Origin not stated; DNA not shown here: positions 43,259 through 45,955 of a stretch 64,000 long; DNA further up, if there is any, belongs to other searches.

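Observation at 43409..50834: Unusual hydantoinase/acetone-carboxylase-type locus: HyuB-gamma fusion, ABM, second HyuB-gamma fusion, single HyuA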

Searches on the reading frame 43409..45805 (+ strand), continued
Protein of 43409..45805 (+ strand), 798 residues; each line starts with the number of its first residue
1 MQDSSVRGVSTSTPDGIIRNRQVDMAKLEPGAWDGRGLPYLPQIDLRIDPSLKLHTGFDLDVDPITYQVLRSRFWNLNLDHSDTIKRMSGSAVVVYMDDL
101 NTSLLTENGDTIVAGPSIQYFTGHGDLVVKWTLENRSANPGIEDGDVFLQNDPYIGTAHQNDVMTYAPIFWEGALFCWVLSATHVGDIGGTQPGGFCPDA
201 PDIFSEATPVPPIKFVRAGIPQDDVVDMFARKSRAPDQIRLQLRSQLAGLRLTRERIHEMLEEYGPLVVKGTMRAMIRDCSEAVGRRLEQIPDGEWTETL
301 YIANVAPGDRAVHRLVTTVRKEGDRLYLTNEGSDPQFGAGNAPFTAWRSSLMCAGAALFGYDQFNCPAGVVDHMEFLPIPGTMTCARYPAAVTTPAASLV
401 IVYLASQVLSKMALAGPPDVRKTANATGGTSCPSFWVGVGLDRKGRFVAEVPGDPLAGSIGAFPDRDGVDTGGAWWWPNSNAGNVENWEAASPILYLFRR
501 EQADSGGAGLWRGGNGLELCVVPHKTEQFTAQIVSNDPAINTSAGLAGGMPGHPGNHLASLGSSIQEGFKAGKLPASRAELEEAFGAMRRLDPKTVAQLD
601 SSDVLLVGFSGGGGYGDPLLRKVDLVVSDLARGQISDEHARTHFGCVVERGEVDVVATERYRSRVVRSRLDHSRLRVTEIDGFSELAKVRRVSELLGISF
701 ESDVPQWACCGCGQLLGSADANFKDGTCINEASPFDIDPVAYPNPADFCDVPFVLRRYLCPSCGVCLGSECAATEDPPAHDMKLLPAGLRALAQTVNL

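Call 57: search_solved_structures(query=window:43409-45805:+, max_evalue=0.001, show_alignments=4)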
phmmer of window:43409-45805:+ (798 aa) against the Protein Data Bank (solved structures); distinct sequences matched with E-value up to 0.001: 5.
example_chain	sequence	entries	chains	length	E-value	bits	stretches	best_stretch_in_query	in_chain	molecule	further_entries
5m45_A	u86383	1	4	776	1.2e-43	152.7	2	62-265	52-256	Acetone carboxylase alpha subunit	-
5svb_A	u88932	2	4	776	4.3e-43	150.8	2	62-265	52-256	Acetone carboxylase alpha subunit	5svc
5l9w_A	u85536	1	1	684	6.4e-42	146.9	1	59-662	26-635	Acetophenone carboxylase delta subunit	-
6yra_B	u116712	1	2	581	7.6e-38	133.4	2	62-526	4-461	Hydantoinase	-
7hk5_A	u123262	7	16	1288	9.2e-30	106.7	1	64-672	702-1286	N-methylhydantoinase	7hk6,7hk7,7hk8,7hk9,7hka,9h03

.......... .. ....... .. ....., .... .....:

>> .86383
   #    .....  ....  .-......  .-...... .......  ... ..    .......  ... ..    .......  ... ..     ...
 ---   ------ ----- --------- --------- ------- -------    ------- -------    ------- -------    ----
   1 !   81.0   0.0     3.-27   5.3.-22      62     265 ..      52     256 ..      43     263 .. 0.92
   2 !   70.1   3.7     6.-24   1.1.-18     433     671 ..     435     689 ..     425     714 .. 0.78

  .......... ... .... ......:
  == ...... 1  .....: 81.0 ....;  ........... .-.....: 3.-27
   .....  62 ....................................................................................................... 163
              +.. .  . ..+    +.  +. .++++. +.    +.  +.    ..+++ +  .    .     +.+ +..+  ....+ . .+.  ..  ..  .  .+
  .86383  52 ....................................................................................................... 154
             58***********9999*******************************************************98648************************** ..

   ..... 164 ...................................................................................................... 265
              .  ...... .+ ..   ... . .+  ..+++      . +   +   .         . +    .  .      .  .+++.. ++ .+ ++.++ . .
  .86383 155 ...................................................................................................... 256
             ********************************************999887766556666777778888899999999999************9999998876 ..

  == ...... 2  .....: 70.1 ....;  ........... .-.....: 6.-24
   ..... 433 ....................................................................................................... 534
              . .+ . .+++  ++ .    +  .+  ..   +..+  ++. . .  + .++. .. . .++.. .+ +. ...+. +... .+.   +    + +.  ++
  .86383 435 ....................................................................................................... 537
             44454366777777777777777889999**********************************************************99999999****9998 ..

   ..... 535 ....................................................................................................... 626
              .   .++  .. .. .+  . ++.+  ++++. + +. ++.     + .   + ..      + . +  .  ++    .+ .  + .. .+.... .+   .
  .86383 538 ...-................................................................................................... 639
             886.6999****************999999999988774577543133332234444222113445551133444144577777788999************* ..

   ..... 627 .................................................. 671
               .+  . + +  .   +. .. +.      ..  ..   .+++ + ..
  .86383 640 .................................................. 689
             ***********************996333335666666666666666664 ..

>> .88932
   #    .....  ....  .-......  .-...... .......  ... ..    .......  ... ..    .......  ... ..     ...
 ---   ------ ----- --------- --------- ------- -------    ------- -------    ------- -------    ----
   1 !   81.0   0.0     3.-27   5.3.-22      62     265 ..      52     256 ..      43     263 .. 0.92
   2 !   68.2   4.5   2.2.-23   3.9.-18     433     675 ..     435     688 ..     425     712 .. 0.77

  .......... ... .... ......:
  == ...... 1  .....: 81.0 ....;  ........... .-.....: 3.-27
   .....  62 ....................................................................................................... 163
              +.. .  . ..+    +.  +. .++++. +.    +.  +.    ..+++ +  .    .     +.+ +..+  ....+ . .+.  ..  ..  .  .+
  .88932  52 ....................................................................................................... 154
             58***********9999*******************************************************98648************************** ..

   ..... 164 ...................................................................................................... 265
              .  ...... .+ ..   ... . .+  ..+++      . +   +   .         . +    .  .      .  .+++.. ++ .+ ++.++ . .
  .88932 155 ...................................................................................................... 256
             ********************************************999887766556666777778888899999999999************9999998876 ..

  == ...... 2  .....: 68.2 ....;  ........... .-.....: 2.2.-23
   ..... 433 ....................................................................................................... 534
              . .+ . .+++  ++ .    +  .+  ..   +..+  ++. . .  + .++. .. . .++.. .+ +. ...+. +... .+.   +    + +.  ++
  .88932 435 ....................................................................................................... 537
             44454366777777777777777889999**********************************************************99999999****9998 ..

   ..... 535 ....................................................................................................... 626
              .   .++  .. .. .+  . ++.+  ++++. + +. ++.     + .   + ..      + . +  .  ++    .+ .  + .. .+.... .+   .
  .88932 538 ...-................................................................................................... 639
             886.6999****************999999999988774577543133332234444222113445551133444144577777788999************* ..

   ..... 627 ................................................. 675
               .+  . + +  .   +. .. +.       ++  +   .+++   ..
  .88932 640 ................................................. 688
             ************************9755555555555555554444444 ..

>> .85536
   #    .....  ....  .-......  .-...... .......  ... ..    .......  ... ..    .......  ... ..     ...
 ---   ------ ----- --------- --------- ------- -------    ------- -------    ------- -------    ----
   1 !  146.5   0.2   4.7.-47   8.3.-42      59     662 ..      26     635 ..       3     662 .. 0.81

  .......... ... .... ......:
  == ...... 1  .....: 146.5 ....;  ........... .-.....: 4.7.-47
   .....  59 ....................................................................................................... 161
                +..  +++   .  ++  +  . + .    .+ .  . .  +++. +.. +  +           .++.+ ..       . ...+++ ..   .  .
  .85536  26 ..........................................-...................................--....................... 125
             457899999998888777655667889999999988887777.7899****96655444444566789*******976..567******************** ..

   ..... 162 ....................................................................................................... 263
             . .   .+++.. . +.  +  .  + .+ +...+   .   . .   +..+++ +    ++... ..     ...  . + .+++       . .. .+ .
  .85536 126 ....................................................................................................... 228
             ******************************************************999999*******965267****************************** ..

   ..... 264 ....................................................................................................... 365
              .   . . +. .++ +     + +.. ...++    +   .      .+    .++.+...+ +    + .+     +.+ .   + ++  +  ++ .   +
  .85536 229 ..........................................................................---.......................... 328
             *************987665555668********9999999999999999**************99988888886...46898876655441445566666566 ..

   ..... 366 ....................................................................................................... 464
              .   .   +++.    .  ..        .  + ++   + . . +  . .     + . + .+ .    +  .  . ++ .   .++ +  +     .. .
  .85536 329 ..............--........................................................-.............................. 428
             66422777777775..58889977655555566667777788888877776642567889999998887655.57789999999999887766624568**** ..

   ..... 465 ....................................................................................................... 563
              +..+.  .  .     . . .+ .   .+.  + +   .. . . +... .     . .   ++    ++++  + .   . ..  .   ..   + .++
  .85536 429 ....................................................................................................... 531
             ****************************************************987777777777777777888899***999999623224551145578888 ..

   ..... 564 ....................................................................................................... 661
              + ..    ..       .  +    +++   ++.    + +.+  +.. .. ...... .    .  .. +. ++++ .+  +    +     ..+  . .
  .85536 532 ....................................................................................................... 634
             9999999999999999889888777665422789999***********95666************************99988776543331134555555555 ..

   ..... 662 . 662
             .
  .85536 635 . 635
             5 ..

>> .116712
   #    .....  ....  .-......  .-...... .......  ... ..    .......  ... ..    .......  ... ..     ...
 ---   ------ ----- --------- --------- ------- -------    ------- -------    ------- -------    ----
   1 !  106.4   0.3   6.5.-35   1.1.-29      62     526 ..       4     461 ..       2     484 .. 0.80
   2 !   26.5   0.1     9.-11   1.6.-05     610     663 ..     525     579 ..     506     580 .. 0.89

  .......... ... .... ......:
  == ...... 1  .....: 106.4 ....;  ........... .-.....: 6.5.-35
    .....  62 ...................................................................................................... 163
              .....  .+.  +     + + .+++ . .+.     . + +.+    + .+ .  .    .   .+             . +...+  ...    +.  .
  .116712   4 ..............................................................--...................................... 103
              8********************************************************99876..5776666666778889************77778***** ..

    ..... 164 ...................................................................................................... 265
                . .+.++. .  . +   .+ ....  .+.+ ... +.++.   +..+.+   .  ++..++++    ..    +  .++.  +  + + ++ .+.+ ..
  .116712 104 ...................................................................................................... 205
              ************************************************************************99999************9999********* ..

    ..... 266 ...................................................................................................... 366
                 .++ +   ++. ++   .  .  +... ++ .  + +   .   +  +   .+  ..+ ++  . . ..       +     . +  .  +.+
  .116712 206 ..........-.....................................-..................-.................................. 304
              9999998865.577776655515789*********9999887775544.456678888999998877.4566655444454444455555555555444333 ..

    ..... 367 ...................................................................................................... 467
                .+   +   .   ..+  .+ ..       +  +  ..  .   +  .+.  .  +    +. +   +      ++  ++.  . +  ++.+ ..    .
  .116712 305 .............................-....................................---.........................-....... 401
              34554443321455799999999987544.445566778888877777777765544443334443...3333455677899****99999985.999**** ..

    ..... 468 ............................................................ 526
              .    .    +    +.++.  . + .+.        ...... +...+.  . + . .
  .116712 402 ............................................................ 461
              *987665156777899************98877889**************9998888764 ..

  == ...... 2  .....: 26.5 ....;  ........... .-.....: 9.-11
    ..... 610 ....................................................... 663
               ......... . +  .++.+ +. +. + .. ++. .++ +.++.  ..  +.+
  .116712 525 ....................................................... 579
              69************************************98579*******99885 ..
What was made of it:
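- The metal ligands are also conserved in the hydrolase CapB (call 57), so they do not separate carboxylase from lactamase.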

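Call 70: predict_structure(alignment_id=A1)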
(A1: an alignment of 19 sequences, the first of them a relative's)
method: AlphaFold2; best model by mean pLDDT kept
length: 798 residues; sequences in the alignment: 19
mean_pLDDT: 82.7   pTM: 0.88
mean pLDDT of the five models: 82.7, 80.6, 79.1, 73.8, 73.7
residues with pLDDT >= 90: 325; 70-90: 352; 50-70: 68; < 50: 53
segments of 3 or more residues with pLDDT < 50: 1-7, 91-98, 426-431, 456-464, 467-487
pLDDT, mean of each block of 10 residues (from residue 1): 43 91 88 87 91 96 95 87 69 43 90 73 86 93 95 85 90 96 68 61 66 93 87 77 86 95 98 96 95 93 83 94 97 89 90 86 87 95 86 76 85 86 57 66 70 49 42 33 44 77 85 81 81 76 79 85 86 89 89 85 86 86 91 90 91 90 94 87 91 89 92 94 94 82 81 92 93 90 92 69
secondary structure, 60 per line:
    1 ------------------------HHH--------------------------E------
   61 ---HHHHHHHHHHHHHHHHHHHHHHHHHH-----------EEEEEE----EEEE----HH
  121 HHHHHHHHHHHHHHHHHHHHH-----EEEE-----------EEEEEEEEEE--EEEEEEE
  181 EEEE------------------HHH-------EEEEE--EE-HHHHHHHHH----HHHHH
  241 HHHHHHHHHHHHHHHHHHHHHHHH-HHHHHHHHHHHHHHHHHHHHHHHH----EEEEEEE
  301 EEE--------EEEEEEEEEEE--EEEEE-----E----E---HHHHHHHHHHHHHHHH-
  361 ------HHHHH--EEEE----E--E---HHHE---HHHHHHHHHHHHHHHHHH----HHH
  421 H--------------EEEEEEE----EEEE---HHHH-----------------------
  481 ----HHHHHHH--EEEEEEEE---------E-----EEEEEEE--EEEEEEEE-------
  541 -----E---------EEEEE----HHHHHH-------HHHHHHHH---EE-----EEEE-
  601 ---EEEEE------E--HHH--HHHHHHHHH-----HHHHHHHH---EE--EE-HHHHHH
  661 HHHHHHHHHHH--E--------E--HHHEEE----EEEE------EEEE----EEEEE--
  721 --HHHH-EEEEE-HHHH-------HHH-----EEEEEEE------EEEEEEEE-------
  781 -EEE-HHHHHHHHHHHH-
elements in order (helices of 4 or more, strands of 3 or more residues): H64-89 E101-106 E111-114 H119-141 E147-150 E162-171 E174-184 E213-217 H223-231 H236-264 H266-289 E294-303 E312-322 E325-329 H344-359 H367-371 E374-377 H396-413 H418-421 E436-442 E447-450 H454-457 H485-491 E494-501 E517-523 E526-533 E556-560 H565-570 H578-585 E596-599 E604-608 H623-631 H637-644 H655-671 E689-691 E696-699 E706-709 E714-718 H723-726 E728-732 H734-737 E753-759 E766-773 E782-784 H786-797
